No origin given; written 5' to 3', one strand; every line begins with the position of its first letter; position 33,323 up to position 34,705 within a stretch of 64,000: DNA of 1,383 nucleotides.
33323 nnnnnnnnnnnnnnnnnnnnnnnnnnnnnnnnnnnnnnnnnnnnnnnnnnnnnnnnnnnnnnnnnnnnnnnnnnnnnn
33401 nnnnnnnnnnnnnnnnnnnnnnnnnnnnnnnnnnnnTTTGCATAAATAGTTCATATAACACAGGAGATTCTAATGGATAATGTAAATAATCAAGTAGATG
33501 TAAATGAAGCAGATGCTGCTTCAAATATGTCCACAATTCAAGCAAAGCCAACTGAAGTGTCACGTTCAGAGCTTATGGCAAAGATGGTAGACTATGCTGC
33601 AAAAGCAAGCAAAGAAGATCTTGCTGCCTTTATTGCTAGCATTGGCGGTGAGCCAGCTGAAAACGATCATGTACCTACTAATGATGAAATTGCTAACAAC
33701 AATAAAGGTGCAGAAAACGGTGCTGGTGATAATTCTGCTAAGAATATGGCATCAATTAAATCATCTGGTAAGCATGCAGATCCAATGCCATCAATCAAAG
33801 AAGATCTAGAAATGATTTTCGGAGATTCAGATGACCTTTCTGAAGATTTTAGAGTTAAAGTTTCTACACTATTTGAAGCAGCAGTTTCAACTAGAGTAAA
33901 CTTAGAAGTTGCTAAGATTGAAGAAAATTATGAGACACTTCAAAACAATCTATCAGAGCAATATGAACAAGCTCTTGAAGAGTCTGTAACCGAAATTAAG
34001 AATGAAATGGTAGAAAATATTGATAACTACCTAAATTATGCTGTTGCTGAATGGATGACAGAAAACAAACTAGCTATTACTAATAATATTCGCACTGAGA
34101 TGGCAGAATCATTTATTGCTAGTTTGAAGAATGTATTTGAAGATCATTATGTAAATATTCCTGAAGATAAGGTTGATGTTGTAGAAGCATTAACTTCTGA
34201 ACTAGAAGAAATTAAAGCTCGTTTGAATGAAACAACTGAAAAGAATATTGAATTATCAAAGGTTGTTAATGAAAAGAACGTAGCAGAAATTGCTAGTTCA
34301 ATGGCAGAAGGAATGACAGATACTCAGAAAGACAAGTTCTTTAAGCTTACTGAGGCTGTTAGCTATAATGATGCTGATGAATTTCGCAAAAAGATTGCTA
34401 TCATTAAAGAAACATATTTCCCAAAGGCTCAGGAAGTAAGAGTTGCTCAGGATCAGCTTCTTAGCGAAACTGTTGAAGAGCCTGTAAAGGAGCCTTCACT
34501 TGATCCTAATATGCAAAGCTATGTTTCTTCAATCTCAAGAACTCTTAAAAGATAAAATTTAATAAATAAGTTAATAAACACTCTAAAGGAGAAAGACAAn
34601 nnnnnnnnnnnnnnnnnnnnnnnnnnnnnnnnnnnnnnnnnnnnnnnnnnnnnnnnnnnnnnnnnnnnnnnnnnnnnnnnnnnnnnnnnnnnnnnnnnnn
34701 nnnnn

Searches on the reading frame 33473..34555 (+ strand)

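Call 53: search_protein_families(library=phrogs, proteins=[window:33473-34555:+], max_evalue=0.001)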
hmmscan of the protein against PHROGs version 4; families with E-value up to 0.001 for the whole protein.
window:33473-34555:+ (360 aa): 2 families
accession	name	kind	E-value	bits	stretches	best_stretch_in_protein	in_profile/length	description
phrog_237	-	head and packaging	4.1e-75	254.7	1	5-357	13-362/364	head scaffolding protein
phrog_23627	-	head and packaging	4.8e-08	33.6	1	149-323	178-352/397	head scaffolding protein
